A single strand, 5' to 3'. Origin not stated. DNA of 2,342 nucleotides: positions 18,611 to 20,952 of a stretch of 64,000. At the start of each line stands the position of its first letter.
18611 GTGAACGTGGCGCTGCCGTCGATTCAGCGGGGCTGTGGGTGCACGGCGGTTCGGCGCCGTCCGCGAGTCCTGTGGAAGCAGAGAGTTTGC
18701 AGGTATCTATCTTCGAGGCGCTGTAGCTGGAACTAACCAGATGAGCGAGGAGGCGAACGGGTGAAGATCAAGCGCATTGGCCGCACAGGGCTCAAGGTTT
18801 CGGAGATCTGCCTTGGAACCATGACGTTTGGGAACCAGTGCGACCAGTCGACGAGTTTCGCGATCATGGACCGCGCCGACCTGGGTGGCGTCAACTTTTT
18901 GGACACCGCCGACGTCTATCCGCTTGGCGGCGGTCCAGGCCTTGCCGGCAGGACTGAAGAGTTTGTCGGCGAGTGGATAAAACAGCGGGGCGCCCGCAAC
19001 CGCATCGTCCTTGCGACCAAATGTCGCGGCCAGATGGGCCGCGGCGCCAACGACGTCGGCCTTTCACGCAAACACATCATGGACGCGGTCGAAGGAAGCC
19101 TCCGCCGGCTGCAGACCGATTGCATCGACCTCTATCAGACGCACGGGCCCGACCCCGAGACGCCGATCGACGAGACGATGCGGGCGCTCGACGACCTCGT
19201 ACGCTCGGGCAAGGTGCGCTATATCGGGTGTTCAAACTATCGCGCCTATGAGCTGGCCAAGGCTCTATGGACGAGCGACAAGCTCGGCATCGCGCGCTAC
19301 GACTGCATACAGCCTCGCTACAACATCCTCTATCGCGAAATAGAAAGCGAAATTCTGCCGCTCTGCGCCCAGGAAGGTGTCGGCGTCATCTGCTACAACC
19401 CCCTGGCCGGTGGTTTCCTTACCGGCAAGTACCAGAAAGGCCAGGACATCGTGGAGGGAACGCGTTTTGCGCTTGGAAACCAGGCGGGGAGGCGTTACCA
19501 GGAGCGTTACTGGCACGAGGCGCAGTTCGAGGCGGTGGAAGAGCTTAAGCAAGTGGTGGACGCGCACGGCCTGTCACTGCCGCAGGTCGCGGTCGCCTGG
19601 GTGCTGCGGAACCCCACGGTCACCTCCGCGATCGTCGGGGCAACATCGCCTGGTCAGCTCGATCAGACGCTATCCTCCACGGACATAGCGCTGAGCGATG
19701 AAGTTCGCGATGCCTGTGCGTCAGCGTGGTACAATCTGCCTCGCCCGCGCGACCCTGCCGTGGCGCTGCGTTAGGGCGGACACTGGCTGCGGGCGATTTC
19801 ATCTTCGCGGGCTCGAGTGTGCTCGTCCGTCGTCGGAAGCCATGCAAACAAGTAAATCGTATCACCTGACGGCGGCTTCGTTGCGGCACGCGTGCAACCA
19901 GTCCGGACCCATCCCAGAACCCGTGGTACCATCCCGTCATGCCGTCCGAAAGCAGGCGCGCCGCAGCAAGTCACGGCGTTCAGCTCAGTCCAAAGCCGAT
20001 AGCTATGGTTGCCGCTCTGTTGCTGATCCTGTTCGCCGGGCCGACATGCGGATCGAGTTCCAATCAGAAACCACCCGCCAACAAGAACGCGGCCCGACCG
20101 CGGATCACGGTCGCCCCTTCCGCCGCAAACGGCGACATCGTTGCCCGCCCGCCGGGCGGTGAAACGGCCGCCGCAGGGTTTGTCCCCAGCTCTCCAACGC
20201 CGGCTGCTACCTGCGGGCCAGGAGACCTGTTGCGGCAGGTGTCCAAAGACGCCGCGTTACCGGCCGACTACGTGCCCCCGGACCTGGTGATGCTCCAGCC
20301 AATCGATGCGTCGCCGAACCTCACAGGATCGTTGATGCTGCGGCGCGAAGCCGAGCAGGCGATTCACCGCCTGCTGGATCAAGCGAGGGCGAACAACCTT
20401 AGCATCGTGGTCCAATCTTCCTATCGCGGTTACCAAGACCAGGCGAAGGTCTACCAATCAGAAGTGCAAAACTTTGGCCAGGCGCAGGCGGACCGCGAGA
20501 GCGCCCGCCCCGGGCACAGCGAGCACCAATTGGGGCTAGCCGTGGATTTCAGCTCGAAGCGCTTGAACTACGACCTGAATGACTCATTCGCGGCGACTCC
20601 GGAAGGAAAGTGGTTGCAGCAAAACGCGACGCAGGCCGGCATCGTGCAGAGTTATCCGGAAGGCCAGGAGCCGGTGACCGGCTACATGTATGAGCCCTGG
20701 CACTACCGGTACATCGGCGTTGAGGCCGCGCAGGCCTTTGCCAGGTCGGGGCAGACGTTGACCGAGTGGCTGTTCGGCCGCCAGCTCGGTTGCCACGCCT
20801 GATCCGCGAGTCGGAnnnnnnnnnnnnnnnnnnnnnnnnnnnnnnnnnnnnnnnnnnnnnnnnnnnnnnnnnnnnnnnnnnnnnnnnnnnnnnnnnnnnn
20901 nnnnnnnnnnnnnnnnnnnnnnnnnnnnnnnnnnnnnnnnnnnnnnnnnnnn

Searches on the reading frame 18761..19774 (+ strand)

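Call 7: search_protein_families(library=pfam, proteins=[window:18761-19774:+], max_evalue=0.001)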
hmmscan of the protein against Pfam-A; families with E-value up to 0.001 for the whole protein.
window:18761-19774:+ (337 aa): 1 family
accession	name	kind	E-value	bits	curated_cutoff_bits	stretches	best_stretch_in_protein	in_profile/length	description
PF00248.27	Aldo_ket_red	-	6.4e-78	262.2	24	1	15-321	1-288/291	Aldo/keto reductase family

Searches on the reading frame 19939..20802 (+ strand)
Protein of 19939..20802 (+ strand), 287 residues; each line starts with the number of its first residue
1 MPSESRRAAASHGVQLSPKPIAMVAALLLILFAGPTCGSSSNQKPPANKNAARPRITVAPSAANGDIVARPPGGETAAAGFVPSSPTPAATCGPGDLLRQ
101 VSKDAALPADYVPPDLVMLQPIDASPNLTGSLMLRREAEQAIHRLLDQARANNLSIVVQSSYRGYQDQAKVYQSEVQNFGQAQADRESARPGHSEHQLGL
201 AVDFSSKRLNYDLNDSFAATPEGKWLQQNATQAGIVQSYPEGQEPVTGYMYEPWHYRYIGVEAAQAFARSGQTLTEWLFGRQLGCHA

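Call 7: search_protein_families(library=pfam, proteins=[window:19939-20802:+], max_evalue=0.001)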
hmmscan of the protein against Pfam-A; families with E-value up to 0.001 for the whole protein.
window:19939-20802:+ (287 aa): 1 family
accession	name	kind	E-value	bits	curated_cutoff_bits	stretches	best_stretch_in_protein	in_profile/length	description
PF02557.22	VanY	-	6.3e-39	133.2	25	1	133-260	3-131/132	D-alanyl-D-alanine carboxypeptidase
